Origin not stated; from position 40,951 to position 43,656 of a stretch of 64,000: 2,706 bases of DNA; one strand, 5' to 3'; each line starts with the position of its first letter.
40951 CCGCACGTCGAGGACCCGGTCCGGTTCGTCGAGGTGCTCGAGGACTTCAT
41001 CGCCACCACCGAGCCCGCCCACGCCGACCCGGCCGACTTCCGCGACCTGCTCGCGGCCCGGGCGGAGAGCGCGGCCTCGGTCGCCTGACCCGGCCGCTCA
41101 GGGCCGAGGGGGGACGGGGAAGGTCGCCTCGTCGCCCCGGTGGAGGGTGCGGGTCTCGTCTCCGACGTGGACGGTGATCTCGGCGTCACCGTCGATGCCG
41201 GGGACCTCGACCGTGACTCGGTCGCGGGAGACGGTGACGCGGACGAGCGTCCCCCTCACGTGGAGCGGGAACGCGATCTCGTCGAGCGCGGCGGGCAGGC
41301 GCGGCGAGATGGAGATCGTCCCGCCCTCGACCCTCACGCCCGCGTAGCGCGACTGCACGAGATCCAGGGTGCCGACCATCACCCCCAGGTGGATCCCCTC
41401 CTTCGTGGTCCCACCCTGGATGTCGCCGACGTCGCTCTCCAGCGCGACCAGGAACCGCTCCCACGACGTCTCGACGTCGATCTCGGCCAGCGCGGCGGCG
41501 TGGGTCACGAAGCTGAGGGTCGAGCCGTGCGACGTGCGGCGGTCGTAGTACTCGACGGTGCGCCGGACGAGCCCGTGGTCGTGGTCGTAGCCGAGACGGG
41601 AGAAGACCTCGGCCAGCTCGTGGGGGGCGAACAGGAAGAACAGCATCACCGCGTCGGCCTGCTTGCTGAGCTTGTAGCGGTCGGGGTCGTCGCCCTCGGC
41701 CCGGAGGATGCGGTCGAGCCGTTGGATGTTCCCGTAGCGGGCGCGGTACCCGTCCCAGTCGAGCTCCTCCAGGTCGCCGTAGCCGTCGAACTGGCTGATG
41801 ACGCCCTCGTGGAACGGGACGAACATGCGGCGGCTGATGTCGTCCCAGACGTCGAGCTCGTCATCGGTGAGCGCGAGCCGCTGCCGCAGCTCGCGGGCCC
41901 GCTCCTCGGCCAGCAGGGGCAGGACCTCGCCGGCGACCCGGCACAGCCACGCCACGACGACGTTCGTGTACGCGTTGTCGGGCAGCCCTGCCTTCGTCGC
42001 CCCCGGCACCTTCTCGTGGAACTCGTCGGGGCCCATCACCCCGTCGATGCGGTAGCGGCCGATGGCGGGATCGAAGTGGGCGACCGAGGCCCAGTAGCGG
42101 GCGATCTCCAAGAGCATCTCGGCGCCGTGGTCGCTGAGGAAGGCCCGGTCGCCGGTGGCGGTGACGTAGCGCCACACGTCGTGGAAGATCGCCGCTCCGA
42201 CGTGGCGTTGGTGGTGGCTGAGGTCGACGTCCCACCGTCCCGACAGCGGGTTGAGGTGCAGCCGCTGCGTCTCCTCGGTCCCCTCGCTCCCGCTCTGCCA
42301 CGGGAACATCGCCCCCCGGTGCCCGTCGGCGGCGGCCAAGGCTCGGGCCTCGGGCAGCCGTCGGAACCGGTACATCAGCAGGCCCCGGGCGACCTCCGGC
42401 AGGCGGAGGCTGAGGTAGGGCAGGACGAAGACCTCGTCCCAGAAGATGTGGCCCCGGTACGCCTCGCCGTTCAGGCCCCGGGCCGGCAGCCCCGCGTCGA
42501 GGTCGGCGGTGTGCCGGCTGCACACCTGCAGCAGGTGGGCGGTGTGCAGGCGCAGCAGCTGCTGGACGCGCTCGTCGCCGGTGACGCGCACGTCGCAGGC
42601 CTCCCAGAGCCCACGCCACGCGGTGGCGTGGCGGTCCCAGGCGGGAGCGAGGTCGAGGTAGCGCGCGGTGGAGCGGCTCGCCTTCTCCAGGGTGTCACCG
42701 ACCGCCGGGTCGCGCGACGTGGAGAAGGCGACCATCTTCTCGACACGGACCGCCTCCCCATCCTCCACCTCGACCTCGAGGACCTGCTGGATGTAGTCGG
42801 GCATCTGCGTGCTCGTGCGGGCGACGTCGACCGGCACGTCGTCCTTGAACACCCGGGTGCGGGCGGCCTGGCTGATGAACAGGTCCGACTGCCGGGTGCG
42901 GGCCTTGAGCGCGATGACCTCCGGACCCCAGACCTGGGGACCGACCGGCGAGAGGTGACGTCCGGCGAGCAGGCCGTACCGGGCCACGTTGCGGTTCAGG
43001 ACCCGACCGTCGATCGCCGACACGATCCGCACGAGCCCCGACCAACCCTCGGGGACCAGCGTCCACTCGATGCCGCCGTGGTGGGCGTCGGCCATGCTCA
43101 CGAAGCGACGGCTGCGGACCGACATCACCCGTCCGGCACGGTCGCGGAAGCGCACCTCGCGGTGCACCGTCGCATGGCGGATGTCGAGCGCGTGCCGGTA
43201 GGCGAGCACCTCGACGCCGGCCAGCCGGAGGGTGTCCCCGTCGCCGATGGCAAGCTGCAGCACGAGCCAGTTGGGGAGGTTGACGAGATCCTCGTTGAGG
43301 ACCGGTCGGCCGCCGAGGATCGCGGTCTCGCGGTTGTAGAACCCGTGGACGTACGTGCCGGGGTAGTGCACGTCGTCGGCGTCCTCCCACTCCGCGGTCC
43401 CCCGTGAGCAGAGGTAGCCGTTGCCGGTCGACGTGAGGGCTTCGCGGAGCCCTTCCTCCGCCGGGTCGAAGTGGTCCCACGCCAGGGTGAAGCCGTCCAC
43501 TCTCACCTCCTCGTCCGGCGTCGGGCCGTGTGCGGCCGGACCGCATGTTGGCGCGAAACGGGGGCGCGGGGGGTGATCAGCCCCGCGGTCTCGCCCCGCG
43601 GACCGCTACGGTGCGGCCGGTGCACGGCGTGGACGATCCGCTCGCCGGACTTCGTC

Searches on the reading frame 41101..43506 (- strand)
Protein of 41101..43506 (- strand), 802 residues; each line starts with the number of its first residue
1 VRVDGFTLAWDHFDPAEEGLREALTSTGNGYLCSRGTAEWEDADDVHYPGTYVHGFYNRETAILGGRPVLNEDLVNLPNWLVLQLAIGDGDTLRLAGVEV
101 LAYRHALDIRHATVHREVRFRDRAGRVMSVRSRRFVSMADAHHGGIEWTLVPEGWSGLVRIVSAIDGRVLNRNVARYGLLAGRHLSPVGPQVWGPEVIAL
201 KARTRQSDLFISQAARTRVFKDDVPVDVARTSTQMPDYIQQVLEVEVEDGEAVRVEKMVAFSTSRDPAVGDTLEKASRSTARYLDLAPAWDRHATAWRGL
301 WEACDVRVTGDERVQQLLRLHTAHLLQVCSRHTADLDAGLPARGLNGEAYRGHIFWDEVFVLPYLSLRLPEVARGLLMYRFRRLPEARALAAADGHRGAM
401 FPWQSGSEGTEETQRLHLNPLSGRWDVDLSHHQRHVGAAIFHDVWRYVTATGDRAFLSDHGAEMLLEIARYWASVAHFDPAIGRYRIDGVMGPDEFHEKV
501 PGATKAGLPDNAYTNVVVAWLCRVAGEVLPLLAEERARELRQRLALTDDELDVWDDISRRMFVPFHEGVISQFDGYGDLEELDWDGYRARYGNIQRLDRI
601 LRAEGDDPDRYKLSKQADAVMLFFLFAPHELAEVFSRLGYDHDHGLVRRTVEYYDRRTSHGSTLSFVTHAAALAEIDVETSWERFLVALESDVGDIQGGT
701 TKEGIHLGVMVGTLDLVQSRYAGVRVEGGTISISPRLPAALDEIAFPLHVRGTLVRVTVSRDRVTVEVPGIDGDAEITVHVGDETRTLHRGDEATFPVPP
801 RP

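Call 74: search_protein_families(library=pfam, max_evalue=0.001, proteins=[window:41101-43506:-])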
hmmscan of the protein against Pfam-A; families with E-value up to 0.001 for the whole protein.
window:41101-43506:- (802 aa): 3 families
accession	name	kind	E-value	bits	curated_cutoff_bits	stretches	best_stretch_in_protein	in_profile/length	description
PF03632.21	Glyco_hydro_65m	-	2.3e-120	402.4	27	1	319-714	1-370/371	Glycosyl hydrolase family 65 central catalytic domain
PF03636.21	Glyco_hydro_65N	-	1.8e-64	218.1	26.6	1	10-265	2-233/233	Glycosyl hydrolase family 65, N-terminal domain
PF03633.20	Glyco_hydro_65C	-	1.2e-14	54.2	22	1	725-787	2-61/62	Glycosyl hydrolase family 65, C-terminal domain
